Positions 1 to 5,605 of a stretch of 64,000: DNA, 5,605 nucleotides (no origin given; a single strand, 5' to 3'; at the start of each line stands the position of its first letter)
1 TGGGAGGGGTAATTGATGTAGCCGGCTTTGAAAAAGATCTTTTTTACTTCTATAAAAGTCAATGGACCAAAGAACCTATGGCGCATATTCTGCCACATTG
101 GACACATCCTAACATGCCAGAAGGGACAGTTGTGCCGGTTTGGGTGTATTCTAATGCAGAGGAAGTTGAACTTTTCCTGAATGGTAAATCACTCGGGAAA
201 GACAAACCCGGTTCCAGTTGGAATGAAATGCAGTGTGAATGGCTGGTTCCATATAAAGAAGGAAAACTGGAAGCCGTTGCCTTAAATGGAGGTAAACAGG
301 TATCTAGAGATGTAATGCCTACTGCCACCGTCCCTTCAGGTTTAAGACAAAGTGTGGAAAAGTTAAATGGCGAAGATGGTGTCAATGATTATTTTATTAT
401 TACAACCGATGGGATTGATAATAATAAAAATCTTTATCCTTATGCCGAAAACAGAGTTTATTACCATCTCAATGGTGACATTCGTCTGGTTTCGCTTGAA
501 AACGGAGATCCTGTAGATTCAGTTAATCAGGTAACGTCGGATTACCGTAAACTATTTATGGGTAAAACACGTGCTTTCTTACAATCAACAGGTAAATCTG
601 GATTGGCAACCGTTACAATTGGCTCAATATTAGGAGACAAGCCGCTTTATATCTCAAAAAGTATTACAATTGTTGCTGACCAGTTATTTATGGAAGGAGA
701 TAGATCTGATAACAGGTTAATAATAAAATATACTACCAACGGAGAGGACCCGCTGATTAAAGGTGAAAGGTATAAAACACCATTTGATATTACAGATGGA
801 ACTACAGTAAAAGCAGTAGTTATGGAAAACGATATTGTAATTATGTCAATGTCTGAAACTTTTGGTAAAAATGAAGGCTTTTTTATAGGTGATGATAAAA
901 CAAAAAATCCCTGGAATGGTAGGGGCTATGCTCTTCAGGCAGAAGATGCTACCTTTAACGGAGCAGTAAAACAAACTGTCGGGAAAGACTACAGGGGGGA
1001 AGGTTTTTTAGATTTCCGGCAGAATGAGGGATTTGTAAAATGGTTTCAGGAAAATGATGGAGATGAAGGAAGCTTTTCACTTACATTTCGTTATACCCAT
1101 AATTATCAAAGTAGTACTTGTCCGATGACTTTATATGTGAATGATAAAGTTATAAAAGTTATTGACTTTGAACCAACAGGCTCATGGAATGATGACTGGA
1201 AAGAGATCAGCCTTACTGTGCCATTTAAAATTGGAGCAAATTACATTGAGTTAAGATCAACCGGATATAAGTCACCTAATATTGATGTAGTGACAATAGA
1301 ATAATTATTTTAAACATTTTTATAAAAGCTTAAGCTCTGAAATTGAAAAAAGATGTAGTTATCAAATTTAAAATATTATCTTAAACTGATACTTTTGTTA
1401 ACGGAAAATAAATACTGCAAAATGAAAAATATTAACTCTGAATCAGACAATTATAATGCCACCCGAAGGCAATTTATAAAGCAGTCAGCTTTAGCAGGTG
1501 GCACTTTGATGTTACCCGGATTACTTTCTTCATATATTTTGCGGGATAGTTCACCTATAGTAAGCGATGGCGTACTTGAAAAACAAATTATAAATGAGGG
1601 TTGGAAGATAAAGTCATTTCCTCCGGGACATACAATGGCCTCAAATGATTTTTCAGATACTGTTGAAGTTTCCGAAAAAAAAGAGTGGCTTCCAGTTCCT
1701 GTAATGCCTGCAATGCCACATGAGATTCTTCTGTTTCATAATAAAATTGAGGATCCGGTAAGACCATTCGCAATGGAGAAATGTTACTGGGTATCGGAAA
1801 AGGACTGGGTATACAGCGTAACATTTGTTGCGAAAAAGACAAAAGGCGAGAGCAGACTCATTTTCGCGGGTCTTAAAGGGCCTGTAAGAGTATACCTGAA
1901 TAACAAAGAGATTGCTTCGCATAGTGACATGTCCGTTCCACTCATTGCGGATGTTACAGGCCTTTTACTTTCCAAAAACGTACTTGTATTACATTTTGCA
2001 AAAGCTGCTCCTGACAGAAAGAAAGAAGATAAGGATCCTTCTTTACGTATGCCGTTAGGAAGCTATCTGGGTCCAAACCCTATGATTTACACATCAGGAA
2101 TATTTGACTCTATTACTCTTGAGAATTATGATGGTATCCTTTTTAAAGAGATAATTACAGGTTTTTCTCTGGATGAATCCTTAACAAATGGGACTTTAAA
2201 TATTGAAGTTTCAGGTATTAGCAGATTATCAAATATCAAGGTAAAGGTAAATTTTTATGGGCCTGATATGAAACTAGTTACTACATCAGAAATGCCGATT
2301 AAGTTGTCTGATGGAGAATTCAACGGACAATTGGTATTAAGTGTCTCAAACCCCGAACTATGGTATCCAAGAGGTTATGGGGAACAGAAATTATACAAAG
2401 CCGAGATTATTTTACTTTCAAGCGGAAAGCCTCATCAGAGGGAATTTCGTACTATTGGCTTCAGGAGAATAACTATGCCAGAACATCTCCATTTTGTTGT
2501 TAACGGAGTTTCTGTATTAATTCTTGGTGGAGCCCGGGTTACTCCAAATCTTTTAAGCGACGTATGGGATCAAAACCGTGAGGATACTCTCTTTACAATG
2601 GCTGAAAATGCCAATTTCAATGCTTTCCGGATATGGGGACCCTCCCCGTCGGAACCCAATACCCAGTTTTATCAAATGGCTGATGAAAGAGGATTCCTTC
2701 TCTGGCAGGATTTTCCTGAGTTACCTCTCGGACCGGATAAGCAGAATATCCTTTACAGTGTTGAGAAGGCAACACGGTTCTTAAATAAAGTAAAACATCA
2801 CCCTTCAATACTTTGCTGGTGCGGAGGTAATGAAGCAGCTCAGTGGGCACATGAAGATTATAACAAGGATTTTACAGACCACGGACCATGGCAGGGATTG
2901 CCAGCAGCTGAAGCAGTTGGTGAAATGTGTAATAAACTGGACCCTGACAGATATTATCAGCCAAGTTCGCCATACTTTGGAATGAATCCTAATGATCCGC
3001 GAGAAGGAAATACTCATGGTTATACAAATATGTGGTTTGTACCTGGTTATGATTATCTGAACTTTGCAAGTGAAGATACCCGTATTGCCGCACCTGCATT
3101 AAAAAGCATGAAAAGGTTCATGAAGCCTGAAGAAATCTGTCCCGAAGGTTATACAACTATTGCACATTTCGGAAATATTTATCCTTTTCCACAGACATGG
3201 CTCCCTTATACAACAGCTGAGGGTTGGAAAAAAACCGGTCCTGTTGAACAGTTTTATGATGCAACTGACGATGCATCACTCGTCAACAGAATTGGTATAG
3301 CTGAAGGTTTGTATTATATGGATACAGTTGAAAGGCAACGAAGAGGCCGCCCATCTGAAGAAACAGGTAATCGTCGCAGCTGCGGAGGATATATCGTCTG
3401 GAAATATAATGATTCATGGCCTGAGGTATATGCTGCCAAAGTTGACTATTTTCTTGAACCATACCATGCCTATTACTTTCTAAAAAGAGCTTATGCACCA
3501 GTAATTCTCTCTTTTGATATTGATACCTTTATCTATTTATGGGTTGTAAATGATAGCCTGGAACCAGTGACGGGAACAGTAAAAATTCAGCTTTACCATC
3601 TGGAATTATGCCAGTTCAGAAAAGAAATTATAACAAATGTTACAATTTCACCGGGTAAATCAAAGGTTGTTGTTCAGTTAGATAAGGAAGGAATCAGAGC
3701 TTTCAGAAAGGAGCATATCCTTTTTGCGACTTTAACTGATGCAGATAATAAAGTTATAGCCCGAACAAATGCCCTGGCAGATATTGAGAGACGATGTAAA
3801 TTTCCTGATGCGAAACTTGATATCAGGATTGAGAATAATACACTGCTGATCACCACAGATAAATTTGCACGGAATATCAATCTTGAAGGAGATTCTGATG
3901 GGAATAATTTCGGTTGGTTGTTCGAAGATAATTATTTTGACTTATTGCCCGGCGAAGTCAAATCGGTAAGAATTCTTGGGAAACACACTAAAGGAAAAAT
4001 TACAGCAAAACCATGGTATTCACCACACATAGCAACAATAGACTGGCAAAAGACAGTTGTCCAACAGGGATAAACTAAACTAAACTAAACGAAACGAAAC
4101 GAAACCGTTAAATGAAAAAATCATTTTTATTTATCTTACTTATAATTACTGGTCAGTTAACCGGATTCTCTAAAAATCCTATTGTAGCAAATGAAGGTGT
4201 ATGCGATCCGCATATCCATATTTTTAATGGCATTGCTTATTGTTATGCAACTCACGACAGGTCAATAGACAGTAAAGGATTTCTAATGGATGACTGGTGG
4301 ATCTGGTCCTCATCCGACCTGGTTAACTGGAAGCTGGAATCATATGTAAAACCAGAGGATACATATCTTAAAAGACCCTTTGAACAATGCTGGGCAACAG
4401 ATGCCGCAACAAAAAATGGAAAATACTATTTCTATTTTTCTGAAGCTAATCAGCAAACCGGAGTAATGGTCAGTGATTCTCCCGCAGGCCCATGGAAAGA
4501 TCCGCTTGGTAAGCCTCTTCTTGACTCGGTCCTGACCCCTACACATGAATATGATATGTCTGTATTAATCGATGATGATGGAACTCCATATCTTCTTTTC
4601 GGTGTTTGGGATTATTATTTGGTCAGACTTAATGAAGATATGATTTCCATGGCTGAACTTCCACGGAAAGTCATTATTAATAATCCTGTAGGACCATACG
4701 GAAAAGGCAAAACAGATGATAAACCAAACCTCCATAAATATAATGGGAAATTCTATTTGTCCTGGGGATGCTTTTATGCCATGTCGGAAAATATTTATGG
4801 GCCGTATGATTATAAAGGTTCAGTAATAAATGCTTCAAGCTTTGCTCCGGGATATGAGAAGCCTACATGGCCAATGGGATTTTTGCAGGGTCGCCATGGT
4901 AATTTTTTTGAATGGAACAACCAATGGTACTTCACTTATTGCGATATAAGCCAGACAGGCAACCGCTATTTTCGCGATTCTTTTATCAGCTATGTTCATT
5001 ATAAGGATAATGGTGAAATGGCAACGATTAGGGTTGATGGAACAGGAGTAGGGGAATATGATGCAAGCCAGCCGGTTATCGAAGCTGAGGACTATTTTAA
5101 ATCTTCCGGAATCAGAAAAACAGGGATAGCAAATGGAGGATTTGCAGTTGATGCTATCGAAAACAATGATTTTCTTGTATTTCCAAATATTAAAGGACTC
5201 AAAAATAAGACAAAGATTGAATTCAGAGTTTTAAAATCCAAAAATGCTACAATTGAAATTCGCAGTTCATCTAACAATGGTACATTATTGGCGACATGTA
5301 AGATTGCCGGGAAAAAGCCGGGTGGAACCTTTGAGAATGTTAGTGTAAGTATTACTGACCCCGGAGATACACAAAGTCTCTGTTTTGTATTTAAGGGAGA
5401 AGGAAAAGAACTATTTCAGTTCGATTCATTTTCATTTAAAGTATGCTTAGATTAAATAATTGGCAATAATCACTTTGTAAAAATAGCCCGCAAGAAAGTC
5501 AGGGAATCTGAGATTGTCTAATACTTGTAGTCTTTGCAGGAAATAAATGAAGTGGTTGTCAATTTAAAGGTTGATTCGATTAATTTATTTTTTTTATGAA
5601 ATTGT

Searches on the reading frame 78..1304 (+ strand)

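Call 84: search_protein_families(library=pfam, proteins=[window:78-1304:+], max_evalue=0.00001)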
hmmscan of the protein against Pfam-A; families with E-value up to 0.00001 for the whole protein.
window:78-1304:+ (408 aa): 4 families
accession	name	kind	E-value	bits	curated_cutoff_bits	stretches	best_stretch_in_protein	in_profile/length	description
PF16355.11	DUF4982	-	1.7e-23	82.7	23.9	1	16-75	1-60/61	Domain of unknown function (DUF4982)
PF18565.7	Glyco_hydro2_C5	-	1.8e-11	44.3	32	1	100-181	12-92/103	Glycoside hydrolase family 2 C-terminal domain 5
PF13287.12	Fn3_assoc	-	2.4e-08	34.4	23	1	216-252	12-48/59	Fn3 associated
PF13290.12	CHB_HEX_C_1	-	5.9e-08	33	22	1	211-252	18-59/67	Chitobiase/beta-hexosaminidase C-terminal domain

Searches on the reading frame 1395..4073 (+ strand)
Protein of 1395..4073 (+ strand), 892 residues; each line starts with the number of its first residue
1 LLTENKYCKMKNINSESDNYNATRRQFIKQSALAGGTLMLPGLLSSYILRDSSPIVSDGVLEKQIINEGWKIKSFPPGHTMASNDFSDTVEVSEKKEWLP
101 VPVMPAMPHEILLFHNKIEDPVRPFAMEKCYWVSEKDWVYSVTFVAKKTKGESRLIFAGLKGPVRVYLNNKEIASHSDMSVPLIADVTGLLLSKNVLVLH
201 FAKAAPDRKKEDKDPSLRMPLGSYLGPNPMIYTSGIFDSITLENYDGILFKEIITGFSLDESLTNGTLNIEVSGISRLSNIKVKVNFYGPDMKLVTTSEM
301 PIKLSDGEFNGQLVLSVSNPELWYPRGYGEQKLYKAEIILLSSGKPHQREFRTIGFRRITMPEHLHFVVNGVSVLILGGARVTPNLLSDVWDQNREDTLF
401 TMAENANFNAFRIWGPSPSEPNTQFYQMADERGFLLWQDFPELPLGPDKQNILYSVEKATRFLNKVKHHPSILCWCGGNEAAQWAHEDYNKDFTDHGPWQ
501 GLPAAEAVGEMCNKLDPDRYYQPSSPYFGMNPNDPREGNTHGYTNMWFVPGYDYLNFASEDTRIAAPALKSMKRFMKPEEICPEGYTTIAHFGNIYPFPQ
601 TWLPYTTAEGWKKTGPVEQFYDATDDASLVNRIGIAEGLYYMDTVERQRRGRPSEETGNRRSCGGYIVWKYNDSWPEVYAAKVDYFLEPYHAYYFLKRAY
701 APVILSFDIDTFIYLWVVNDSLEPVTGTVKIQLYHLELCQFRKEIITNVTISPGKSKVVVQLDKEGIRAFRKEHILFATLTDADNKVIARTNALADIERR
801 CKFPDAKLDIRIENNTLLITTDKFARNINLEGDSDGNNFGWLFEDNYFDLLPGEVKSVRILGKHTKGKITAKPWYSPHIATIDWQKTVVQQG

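Call 84: search_protein_families(library=pfam, proteins=[window:1395-4073:+], max_evalue=0.00001)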
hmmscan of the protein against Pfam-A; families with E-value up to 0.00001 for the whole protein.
window:1395-4073:+ (892 aa): 4 families
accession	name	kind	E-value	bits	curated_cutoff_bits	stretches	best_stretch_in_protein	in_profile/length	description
PF22666.2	Glyco_hydro_2_N2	-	1e-18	68.4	27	1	93-217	6-133/167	Glycosyl hydrolase 2 galactose-binding domain-like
PF17786.7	Mannosidase_ig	-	9.8e-12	45.7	23.4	1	715-792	5-83/91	Mannosidase Ig/CBM-like domain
PF17753.7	Ig_mannosidase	-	3.3e-09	36.7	22.6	1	804-862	2-60/81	Ig-fold domain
PF00703.27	Glyco_hydro_2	-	2.9e-08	34.9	23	1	258-357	11-109/109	Glycosyl hydrolases family 2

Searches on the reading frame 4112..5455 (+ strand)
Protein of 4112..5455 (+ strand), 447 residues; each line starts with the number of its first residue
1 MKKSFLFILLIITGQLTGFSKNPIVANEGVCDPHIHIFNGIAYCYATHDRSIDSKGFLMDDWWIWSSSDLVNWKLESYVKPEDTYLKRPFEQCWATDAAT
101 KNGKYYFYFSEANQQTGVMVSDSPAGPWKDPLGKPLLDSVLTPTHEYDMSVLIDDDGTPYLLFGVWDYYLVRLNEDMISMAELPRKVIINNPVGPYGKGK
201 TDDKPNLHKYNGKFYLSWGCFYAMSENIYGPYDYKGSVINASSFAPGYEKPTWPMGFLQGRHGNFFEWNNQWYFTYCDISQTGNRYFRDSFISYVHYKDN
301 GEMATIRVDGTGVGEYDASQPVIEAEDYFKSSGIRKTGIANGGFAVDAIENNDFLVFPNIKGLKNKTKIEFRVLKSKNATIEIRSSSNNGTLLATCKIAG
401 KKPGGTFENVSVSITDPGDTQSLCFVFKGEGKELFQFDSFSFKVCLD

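Call 84: search_protein_families(library=pfam, proteins=[window:4112-5455:+], max_evalue=0.00001)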
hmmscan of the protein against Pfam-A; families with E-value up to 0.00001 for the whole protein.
window:4112-5455:+ (447 aa): 2 families
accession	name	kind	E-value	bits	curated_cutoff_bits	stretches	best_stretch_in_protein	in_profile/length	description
PF04616.20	Glyco_hydro_43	-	4.1e-28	99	32.2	1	21-301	2-286/288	Glycosyl hydrolases family 43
PF03422.21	CBM_6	-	9.9e-15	55.4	28.9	1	324-443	1-124/125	Carbohydrate binding module (family 6)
